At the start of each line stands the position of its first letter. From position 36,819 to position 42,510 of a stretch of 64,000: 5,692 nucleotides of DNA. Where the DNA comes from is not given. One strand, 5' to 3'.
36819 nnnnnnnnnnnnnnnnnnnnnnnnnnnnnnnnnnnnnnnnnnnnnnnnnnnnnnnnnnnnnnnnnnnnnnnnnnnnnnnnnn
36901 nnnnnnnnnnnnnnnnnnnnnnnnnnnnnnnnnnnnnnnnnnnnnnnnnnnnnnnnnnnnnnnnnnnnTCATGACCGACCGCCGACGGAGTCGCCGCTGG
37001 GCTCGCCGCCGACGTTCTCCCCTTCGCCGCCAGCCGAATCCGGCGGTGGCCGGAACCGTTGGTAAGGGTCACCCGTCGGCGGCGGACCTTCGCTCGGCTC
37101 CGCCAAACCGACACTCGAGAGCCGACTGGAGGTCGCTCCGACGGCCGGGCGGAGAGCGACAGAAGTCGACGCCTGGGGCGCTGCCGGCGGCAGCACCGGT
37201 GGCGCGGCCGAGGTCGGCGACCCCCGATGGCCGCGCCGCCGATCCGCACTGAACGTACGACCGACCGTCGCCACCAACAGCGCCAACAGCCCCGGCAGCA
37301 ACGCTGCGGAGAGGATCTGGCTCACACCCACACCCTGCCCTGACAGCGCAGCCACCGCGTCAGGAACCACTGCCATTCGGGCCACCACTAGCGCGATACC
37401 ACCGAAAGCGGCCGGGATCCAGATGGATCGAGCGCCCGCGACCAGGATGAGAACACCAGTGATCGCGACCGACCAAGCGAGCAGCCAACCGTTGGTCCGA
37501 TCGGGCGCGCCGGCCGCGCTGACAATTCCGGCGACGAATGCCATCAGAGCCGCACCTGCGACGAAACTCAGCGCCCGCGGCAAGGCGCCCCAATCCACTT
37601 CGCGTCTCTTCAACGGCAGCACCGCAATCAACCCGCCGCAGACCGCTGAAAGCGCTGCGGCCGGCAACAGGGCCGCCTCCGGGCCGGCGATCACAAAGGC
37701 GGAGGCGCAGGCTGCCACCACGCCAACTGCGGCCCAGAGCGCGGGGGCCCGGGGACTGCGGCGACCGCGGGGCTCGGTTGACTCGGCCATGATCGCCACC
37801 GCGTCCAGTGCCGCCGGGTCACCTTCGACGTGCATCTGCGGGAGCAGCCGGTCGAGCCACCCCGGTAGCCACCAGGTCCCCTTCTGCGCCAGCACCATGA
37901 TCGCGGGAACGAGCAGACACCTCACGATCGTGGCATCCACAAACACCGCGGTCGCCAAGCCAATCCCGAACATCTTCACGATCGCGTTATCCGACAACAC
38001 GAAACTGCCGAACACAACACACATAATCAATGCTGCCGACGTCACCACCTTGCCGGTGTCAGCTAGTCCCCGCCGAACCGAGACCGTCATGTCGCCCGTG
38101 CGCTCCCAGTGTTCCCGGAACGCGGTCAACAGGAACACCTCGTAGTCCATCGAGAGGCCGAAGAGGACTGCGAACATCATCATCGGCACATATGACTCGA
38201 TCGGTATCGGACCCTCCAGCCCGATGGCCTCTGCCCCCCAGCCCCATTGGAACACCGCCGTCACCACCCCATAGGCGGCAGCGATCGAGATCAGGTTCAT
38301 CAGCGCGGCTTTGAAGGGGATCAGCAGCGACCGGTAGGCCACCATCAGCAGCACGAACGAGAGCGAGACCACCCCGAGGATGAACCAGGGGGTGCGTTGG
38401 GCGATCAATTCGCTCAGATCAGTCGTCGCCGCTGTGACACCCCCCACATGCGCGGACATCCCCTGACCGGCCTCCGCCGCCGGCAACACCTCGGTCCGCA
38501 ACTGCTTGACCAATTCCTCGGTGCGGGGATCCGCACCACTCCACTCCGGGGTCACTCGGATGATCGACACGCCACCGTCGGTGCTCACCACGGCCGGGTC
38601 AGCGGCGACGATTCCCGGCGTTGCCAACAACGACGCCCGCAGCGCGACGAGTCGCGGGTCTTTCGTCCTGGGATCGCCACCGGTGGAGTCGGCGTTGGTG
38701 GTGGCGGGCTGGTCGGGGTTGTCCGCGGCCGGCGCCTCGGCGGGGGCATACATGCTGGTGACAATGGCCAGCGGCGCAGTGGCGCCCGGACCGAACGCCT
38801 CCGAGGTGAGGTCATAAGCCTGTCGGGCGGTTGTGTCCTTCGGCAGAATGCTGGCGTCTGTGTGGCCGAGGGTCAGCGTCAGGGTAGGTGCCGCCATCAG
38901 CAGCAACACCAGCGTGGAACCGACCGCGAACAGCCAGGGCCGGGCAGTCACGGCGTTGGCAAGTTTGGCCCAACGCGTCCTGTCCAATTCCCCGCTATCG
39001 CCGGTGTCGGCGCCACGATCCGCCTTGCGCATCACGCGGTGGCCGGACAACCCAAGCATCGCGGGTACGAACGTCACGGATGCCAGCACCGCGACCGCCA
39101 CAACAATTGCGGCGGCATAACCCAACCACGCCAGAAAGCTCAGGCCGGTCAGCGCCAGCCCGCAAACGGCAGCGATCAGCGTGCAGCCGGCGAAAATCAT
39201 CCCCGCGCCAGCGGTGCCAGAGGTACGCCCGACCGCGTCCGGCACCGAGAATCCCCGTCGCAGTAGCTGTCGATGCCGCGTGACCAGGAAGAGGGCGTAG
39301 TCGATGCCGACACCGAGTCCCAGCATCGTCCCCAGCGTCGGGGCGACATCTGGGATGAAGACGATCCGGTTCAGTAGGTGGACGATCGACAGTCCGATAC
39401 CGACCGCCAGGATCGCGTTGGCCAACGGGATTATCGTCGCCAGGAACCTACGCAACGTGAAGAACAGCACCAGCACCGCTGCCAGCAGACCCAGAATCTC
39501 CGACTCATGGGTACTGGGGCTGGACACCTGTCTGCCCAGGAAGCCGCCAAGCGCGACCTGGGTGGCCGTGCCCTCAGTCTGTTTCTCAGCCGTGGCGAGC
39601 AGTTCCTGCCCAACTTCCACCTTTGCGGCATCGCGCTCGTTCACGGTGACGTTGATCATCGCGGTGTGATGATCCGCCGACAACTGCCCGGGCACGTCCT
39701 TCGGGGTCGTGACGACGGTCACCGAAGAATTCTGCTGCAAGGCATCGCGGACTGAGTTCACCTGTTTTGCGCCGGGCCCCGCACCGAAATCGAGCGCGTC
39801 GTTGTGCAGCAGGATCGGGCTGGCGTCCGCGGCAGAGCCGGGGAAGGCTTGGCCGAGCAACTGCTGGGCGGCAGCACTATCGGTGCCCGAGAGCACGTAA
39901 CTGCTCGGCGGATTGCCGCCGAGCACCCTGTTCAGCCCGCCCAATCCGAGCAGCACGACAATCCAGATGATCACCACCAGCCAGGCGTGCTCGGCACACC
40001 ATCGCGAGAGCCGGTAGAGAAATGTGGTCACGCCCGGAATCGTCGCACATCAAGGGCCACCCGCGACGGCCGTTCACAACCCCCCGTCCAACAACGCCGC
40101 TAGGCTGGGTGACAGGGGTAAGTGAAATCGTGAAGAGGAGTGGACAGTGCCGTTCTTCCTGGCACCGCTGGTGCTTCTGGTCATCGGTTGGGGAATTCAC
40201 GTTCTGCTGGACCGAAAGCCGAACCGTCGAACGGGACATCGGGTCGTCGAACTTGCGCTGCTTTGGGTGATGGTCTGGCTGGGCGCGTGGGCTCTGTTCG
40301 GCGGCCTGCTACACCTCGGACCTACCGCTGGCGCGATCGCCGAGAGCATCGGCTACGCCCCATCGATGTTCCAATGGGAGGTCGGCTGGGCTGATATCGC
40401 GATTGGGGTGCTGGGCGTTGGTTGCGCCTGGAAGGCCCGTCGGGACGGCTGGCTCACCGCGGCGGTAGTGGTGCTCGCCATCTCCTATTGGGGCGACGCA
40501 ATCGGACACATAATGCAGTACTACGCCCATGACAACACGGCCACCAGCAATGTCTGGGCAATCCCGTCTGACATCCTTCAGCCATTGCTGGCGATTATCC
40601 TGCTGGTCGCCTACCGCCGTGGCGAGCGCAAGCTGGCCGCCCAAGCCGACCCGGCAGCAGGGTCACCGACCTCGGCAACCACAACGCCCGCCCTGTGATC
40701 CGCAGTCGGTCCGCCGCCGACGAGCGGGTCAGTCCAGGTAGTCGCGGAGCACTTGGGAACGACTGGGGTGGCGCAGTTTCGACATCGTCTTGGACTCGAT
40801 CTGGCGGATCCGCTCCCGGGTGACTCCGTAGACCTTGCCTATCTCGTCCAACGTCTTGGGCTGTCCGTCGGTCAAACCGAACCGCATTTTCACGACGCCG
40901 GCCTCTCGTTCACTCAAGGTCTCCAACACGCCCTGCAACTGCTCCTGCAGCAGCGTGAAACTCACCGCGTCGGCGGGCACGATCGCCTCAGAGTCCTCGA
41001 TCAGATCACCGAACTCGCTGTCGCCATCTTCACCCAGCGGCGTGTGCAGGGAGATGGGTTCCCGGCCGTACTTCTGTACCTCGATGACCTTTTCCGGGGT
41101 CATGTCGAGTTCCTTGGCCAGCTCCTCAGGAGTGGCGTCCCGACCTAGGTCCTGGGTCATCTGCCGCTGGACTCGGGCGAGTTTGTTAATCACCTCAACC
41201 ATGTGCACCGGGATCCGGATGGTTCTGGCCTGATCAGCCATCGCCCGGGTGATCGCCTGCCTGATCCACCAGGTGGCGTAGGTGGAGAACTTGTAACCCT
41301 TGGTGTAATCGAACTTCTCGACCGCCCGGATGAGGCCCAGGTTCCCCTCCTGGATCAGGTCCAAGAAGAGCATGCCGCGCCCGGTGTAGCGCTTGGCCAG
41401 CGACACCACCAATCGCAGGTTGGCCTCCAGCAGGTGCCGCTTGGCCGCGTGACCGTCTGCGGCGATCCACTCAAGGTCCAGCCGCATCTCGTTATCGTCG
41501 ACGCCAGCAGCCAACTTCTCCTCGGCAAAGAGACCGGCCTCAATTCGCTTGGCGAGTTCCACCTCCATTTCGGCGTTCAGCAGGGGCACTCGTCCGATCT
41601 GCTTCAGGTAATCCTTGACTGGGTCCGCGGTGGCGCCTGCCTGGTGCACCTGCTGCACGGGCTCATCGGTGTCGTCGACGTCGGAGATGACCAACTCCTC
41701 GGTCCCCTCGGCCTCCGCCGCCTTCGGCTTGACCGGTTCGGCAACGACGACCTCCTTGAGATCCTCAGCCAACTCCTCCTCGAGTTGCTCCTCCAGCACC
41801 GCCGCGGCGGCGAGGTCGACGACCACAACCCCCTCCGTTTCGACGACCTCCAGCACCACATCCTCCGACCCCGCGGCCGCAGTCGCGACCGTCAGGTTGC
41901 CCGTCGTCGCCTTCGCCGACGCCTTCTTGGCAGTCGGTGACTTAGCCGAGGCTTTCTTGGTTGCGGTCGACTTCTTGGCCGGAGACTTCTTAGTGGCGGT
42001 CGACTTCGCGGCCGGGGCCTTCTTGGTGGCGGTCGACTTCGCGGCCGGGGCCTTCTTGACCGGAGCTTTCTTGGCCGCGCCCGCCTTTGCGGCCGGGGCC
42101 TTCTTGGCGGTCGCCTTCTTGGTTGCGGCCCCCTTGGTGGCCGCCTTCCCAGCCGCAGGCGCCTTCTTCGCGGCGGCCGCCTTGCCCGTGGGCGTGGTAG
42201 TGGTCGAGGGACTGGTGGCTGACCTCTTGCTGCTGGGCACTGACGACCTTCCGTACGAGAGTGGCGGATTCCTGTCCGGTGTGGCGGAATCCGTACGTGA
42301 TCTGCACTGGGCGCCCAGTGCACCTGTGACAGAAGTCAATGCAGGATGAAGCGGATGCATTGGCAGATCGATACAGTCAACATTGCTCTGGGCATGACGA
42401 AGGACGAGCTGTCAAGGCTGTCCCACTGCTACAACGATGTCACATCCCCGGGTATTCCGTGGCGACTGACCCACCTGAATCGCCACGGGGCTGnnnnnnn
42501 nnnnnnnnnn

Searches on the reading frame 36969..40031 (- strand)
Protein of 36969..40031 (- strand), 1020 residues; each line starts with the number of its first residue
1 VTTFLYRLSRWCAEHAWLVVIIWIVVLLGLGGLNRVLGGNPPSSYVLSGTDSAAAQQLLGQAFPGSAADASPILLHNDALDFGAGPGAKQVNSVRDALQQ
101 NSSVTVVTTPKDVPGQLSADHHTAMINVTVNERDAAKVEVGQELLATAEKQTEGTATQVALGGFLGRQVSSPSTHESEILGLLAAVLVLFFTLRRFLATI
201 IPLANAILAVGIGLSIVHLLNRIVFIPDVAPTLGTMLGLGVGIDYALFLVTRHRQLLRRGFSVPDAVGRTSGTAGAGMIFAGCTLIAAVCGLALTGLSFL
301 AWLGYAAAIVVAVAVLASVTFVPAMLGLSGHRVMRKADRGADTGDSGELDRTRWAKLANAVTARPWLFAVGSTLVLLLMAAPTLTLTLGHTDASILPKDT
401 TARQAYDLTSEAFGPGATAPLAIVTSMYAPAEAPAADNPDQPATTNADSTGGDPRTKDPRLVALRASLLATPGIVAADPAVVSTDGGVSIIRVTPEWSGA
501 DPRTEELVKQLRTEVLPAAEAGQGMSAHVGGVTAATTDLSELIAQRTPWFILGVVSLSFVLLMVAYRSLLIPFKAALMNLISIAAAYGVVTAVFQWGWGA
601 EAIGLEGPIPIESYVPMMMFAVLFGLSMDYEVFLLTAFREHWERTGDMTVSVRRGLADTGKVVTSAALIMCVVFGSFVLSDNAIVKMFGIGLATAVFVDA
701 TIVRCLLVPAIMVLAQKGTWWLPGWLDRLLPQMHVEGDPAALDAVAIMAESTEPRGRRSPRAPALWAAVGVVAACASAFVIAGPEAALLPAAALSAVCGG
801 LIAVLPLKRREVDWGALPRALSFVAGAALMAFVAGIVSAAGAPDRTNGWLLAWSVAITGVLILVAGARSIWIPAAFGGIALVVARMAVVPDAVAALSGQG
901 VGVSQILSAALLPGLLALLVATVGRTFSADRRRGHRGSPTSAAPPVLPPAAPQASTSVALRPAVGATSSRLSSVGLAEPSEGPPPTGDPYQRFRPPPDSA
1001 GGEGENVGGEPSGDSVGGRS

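Call 9: search_protein_families(library=pfam, proteins=[window:36969-40031:-], max_evalue=0.001)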
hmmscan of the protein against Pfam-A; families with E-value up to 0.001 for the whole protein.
window:36969-40031:- (1020 aa): 1 family
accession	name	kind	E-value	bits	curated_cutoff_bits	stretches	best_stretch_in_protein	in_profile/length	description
PF03176.21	MMPL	-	1.9e-73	247.8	20.5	2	49-365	6-330/333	MMPL family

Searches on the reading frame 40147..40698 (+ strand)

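Call 9: search_protein_families(library=pfam, proteins=[window:40147-40698:+], max_evalue=0.001)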
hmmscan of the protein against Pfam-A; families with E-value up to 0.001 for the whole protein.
window:40147-40698:+ (183 aa): 1 family
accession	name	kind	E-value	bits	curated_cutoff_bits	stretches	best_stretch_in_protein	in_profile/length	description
PF20589.3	DUF6790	-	1.8e-40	138.8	27.1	1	3-161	3-157/158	Family of unknown function (DUF6790)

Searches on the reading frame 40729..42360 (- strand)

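Call 9: search_protein_families(library=pfam, proteins=[window:40729-42360:-], max_evalue=0.001)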
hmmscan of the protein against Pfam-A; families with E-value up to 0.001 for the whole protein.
window:40729-42360:- (543 aa): 5 families
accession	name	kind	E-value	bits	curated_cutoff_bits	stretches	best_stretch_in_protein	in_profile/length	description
PF04539.22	Sigma70_r3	-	6.8e-28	97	25.3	1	389-465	1-77/78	Sigma-70 region 3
PF04542.20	Sigma70_r2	-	5.5e-24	84.2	24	1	310-380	1-71/71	Sigma-70 region 2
PF04545.22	Sigma70_r4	-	1.5e-18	66.5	24.1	1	478-531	1-50/50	Sigma-70, region 4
PF00140.25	Sigma70_r1_2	-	1.2e-14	54.4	22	1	246-279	1-34/34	Sigma-70 factor, region 1.2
PF07382.16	HC2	-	2.8e-06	28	40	1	45-153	11-146/194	Histone H1-like nucleoprotein HC2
